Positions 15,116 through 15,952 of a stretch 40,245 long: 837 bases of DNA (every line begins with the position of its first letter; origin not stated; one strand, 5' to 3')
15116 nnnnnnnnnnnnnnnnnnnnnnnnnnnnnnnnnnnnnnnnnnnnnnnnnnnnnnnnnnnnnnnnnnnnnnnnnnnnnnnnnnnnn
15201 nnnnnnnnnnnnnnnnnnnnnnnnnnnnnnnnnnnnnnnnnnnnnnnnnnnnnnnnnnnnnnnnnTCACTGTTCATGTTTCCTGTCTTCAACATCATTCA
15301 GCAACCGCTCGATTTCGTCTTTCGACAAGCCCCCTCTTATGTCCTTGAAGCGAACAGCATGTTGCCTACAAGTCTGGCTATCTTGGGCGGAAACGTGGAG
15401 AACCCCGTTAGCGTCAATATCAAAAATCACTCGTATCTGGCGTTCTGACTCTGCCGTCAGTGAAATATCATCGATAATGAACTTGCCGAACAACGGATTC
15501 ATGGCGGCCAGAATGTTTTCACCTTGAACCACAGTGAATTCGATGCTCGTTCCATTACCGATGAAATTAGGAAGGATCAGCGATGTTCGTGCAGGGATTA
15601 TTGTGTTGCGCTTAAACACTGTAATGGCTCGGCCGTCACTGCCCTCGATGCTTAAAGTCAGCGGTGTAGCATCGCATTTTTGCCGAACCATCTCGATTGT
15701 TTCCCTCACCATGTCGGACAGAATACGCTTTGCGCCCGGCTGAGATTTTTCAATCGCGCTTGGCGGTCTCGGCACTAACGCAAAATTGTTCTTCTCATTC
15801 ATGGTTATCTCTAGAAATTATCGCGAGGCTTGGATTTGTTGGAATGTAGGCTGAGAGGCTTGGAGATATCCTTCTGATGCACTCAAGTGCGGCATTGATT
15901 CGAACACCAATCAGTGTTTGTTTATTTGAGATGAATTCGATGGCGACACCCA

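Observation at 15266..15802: Hsp70 substrate-binding domain encoded alone, without the ATPase domain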

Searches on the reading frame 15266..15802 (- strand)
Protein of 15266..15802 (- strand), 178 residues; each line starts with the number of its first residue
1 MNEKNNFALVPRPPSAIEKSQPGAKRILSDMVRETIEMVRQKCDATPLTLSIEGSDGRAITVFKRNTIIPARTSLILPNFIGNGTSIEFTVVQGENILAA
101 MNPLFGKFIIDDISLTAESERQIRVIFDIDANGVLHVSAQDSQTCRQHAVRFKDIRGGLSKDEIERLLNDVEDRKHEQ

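Call 3: search_protein_families(library=pfam, proteins=[window:15266-15802:-], max_evalue=1)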
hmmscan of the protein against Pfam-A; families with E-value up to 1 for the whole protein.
window:15266-15802:- (178 aa): 1 family
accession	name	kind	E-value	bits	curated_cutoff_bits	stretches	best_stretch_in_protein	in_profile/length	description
PF00012.26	HSP70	-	9.6e-25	87.3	20.6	1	44-177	388-520/599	Hsp70 protein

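Call 4: search_protein_families(library=padloc, proteins=[window:15266-15802:-], max_evalue=1)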
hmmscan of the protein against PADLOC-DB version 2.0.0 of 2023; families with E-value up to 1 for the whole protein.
window:15266-15802:- (178 aa): 0 families

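Call 5: search_protein_families(library=ncbifam, proteins=[window:15266-15802:-], max_evalue=1)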
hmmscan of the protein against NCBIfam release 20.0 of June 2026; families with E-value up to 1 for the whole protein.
window:15266-15802:- (178 aa): 8 families
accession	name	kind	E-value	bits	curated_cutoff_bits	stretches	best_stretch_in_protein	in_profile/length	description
TIGR02350.1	prok_dnaK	equivalog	1.8e-29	102.6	822.55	1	44-176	384-515/596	molecular chaperone DnaK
NF001413.0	PRK00290.1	equivalog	3.5e-29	101.6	648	1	44-177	385-517/625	molecular chaperone DnaK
NF009946.0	PRK13410.1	equivalog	1.3e-23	83.1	1019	1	43-175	387-518/669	molecular chaperone DnaK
NF009947.0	PRK13411.1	equivalog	3.6e-23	81.5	1002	1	43-173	387-516/662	molecular chaperone DnaK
TIGR01991.1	HscA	equivalog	2.3e-18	66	708.55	1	43-171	374-501/600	Fe-S protein assembly chaperone HscA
NF003520.0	PRK05183.1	subfamily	9.1e-18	64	620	1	44-171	395-521/621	Fe-S protein assembly chaperone HscA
NF002399.0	PRK01433.1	equivalog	6e-15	54.8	743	1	43-170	367-493/595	Fe-S protein assembly chaperone HscA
NF007763.0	PRK10445.1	equivalog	0.018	14.4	252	1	97-150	64-117/263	endonuclease VIII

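Call 6: find_homologous_proteins(query=window:15266-15802:-, max_evalue=0.00001)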
Query window:15266-15802:- (178 aa): 80 proteins with E <= 0.00001 among 129 candidates.
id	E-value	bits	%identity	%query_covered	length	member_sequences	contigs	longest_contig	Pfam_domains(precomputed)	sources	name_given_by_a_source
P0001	4.4e-110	383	100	100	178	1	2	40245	PF00012.27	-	-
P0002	1.9e-57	212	60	97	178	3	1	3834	PF00012.27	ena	-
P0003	1.6e-53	199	60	96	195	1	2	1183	PF00012.27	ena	-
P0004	7.2e-53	197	57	96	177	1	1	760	PF00012.27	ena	-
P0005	7.3e-45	171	50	100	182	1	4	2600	PF00012.27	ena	-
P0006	5.3e-23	100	44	76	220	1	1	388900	PF00012.27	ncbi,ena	-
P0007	1.3e-22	98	44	76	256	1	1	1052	PF00012.27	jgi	-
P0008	8.0e-22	96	45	73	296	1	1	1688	PF00012.27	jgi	-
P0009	8.8e-22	96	44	76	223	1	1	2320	PF00012.27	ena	-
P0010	4.4e-21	93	45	72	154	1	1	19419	PF00012.27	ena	-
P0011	5.1e-21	93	44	76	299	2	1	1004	PF00012.27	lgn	-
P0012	1.6e-20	92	44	72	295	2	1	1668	PF00012.27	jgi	jgi:molecular chaperone DnaK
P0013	1.8e-20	91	42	76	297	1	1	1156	PF00012.27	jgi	jgi:molecular chaperone DnaK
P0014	2.0e-20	91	42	76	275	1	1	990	PF00012.27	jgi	jgi:molecular chaperone DnaK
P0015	4.3e-20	90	43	70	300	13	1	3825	PF00012.27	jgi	-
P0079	3.0e-8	52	73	23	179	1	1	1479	PF00072.31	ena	-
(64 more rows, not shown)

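Call 8: find_encoding_contigs(protein=P0002, flank=10000)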
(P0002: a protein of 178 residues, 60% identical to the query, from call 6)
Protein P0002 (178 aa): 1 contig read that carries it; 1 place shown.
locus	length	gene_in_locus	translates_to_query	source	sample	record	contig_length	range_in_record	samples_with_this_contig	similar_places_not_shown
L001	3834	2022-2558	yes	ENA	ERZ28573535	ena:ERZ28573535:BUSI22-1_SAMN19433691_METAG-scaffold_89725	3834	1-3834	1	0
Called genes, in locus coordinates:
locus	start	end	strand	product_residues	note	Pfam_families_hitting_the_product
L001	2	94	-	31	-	?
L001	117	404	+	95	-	PF15919:HicB_lk_antitox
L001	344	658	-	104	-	-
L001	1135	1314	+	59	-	-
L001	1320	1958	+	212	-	PF02661:Fic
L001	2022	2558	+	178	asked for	PF00012:HSP70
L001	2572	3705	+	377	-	PF12799:LRR_4 (faint)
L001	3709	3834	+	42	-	?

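Call 13: find_encoding_contigs(protein=P0005, flank=10000)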
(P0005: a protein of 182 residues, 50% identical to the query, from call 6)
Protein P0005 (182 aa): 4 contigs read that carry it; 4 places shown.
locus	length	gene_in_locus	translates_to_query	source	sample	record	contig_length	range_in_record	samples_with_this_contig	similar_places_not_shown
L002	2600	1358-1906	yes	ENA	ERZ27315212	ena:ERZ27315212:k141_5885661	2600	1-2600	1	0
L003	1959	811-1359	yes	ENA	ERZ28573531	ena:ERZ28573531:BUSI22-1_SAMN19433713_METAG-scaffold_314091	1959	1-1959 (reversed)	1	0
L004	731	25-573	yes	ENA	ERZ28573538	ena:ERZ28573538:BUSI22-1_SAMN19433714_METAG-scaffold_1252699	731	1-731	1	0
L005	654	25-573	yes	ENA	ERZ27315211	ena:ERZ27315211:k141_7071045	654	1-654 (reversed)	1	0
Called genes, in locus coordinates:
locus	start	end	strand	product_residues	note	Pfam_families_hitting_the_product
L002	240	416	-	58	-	-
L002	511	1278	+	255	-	-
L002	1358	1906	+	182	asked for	PF00012:HSP70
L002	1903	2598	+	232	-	?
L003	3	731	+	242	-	?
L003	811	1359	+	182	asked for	PF00012:HSP70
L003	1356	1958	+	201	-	?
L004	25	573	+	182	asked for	PF00012:HSP70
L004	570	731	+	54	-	?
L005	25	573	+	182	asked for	PF00012:HSP70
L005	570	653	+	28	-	?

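Call 14: find_encoding_contigs(protein=P0079, flank=10000)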
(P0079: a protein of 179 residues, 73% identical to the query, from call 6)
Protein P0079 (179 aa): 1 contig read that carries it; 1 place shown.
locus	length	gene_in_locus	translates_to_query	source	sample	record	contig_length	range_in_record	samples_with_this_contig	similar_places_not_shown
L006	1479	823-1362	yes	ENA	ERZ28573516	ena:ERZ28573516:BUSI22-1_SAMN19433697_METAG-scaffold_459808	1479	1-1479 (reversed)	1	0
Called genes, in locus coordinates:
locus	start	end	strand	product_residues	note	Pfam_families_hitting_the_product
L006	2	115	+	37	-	?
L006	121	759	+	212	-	PF02661:Fic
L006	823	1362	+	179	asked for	PF00072:Response_reg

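Call 32: search_protein_families(library=pfam, alignment_id=A4, max_evalue=0.001)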
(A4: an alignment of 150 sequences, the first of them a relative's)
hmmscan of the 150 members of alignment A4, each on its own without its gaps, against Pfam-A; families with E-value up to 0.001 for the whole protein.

A. member 1, P0001 (178 aa): 1 family
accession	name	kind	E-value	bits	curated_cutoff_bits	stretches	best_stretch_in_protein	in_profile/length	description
PF00012.26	HSP70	-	9.6e-25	87.3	20.6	1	44-177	388-520/599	Hsp70 protein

B. families by the number of members that match (of 150 scanned): 37 families (the first 25 are shown)
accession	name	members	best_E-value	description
PF00072.30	Response_reg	59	1.5e-52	Response regulator receiver domain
PF08238.18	Sel1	35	2.7e-63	Sel1 repeat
PF23310.1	TPR_27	10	1.5e-08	Plant tetratrico peptide repeats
PF12799.13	LRR_4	8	2.4e-22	Leucine Rich repeats (2 copies)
PF13432.12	TPR_16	8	1.6e-19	Tetratricopeptide repeat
PF07719.23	TPR_2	6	2.1e-18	Tetratricopeptide repeat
PF00515.34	TPR_1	6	1.4e-07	Tetratricopeptide repeat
PF13342.12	Toprim_Crpt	5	8.5e-18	C-terminal repeat of topoisomerase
PF13424.12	TPR_12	4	5.5e-21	Tetratricopeptide repeat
PF13414.12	TPR_11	4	3e-08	TPR repeat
PF20308.4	TPR-S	4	7.3e-07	Tetratricopeptide Repeats-Sensor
PF13181.12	TPR_8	4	1.8e-06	Tetratricopeptide repeat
PF13855.12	LRR_8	4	3.9e-05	Leucine rich repeat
PF00012.26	HSP70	3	3.1e-29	Hsp70 protein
PF13176.12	TPR_7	3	2.6e-08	Tetratricopeptide repeat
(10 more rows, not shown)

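Call 41: search_solved_structures(query=window:15266-15802:-, max_evalue=1e-10, show_alignments=1)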
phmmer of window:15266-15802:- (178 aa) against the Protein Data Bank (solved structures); distinct sequences matched with E-value up to 1e-10: 66 (the best 60 are shown).
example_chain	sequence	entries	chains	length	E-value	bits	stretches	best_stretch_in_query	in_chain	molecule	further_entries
3n8e_A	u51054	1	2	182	1.5e-23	86.7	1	38-174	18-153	Stress-70 protein, mitochondrial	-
6zhi_A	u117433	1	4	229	3e-23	85.7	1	44-177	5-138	Heat shock protein 70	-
1ckr_A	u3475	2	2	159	2.7e-22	82.6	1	43-177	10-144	HEAT SHOCK SUBSTRATE BINDING DOMAIN OF HSC-70 | PROTEIN (HEAT SHOCK COGNATE 70 KD PROTEIN 1)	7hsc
4rtf_D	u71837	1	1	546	2.7e-22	82.6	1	43-175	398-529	Chaperone protein DnaK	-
6w6e_I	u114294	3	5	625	3.5e-22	82.2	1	43-175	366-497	Chaperone protein DnaK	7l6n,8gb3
9bls_A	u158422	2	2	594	9.5e-22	80.8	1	43-173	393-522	Stress-70 protein, mitochondrial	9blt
5fpn_A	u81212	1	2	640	9.8e-22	80.8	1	42-177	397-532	HEAT SHOCK-RELATED 70 KDA PROTEIN 2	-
9qid_A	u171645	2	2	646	1.1e-21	80.6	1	43-173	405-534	Stress-70 protein, mitochondrial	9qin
3c7n_B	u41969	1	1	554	1.2e-21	80.4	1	28-177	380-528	Heat shock cognate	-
1yuw_A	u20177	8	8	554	1.3e-21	80.4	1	28-177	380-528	Heat shock cognate 71 kDa protein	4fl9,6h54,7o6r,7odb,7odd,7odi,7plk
2v7z_A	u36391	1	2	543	1.3e-21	80.4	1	28-177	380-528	HEAT SHOCK COGNATE 71 KDA PROTEIN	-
1bpr_A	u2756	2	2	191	1.6e-21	80.1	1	43-173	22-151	DNAK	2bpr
7n6g_6K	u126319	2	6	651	1.7e-21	80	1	43-175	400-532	Heat shock protein 70A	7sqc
1dky_A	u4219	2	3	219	1.9e-21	79.8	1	43-173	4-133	DNAK | SUBSTRATE BINDING DOMAIN OF DNAK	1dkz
4r5j_A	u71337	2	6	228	2.1e-21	79.7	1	43-173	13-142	Chaperone protein DnaK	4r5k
13iu_A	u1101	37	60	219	2.7e-21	79.4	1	43-173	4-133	Chaperone protein DnaK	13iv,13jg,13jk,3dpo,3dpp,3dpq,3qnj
2op6_A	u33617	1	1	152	2.9e-18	69.5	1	43-172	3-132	Heat shock 70 kDa protein D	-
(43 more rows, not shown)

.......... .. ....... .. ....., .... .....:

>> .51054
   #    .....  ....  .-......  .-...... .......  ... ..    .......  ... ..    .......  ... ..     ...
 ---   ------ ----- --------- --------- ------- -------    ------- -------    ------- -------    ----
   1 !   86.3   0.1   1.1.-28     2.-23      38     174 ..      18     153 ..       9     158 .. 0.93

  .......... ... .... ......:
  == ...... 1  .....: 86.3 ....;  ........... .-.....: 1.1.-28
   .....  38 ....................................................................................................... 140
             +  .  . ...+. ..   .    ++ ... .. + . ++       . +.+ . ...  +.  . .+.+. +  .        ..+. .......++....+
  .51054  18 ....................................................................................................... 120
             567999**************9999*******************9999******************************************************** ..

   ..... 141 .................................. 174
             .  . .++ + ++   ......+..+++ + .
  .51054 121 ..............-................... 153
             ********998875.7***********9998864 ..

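Call 45: predict_structure(alignment_id=A5)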
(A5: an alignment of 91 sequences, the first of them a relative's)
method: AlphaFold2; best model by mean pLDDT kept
length: 178 residues; sequences in the alignment: 91
mean_pLDDT: 75.4   pTM: 0.62
mean pLDDT of the five models: 75.4, 72.9, 71.9, 69.6, 68.3
residues with pLDDT >= 90: 43; 70-90: 72; 50-70: 43; < 50: 20
segments of 3 or more residues with pLDDT < 50: 1-11, 23-25
pLDDT, mean of each block of 10 residues (from residue 1): 43 51 52 54 78 90 91 83 76 90 90 70 89 90 86 76 80 66
secondary structure, 60 per line:
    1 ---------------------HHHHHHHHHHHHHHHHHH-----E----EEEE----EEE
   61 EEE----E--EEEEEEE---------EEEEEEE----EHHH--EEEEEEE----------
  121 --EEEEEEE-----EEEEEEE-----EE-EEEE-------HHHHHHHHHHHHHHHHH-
elements in order: H22-39 E50-53 E58-63 E71-77 E87-93 E104-110 E123-129 E135-141 E150-153 H161-177

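Call 50: fold_search(model_id=the predicted structure, library=pdb)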
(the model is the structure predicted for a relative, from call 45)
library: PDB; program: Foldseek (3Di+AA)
matches with E <= 10: 511; with E <= 0.001: 127
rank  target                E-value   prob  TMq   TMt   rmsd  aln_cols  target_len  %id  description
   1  4b9q_C                2.6e-12  1.00  0.58  0.18  11.8       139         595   38  Open conformation of ATP-bound Hsp70 homolog DnaK (released 2012-11-14)
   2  7krt_A                3.3e-12  1.00  0.58  0.18  10.9       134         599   36  Restraining state of a truncated Hsp70 DnaK (released 2021-09-15)
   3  4b9q_D                6.6e-12  1.00  0.55  0.17  11.0       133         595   37  Open conformation of ATP-bound Hsp70 homolog DnaK (released 2012-11-14)
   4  4b9q_A                9.7e-12  1.00  0.58  0.18  10.9       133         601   37  Open conformation of ATP-bound Hsp70 homolog DnaK (released 2012-11-14)
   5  4b9q_B                1.1e-11  1.00  0.56  0.18  11.9       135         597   36  Open conformation of ATP-bound Hsp70 homolog DnaK (released 2012-11-14)
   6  5nro_A                1.3e-11  1.00  0.58  0.18  10.9       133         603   37  Structure of full-length DnaK with bound J-domain (released 2018-01-17)
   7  7ko2_B                2.1e-11  1.00  0.58  0.18  11.0       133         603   37  Restraining state of near full-length Hsp70 DnaK (released 2021-09-15)
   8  4jn4_A                2.2e-11  1.00  0.54  0.17  11.5       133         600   37  Allosteric opening of the polypeptide-binding site when an Hsp70 binds ATP (released 2013-05-29)
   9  7ko2_D                2.7e-11  1.00  0.58  0.18  11.0       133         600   37  Restraining state of near full-length Hsp70 DnaK (released 2021-09-15)
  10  6eoc                  7.2e-11  1.00  0.58  0.21   9.9       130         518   35  Crystal structure of AMPylated GRP78 in apo form (Crystal form 2) (released 2017-11-01)
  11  5o4p_B                9.5e-11  1.00  0.58  0.21   9.8       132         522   35  Crystal structure of AMPylated GRP78 (released 2017-11-01)
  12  6eof                  1.1e-10  1.00  0.57  0.21   9.9       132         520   35  Crystal structure of AMPylated GRP78 in ADP state (released 2017-11-01)
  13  5e84_A                1.2e-10  1.00  0.54  0.17  11.7       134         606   34  ATP-bound state of BiP (released 2016-01-27)
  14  4ezp_B                1.4e-10  1.00  0.62  0.52   3.8       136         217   35  Crystal structure of the substrate binding domain of E.coli DnaK in complex with A3-APO(residues 1 to 20) (released 2013-04-17)
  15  5o4p_A                1.4e-10  1.00  0.58  0.21   9.8       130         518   35  Crystal structure of AMPylated GRP78 (released 2017-11-01)
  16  3dpo_A                2.1e-10  1.00  0.62  0.53   3.7       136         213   35  Crystal structure of the substrate binding domain of E. coli DnaK in complex with a short pyrrhocoricin-derived inhibi (released 2009-03-10)
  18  3qnj_B                2.4e-10  1.00  0.62  0.53   3.7       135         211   36  Crystal structure of the substrate binding domain of E.coli DnaK in complex with the antimicrobial peptide oncocin (released 2011-03-23)
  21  1dky_B                2.7e-10  1.00  0.63  0.56   3.5       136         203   35  THE SUBSTRATE BINDING DOMAIN OF DNAK IN COMPLEX WITH A SUBSTRATE PEPTIDE, DETERMINED FROM TYPE 2 NATIVE CRYSTALS (released 1996-12-07)
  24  3n8e_A                3.5e-10  1.00  0.63  0.69   3.4       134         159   40  Substrate binding domain of the human Heat Shock 70kDa protein 9 (mortalin) (released 2010-06-16)
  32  1dky_A                4.6e-10  1.00  0.63  0.54   3.4       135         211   36  THE SUBSTRATE BINDING DOMAIN OF DNAK IN COMPLEX WITH A SUBSTRATE PEPTIDE, DETERMINED FROM TYPE 2 NATIVE CRYSTALS (released 1996-12-07)
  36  2op6                  7.1e-10  1.00  0.63  0.74   3.3       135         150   31  Peptide-binding domain of Heat shock 70 kDa protein D precursor from C.elegans (released 2007-02-27)
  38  4ezn_A                7.9e-10  1.00  0.62  0.53   3.7       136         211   35  Crystal structure of the substrate binding domain of E.coli DnaK in complex with pyrrhocoricin (released 2013-04-17)
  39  3dpo_B                8.8e-10  1.00  0.61  0.52   3.7       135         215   36  Crystal structure of the substrate binding domain of E. coli DnaK in complex with a short pyrrhocoricin-derived inhibi (released 2009-03-10)
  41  3qnj_A                9.3e-10  1.00  0.62  0.55   3.7       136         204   35  Crystal structure of the substrate binding domain of E.coli DnaK in complex with the antimicrobial peptide oncocin (released 2011-03-23)
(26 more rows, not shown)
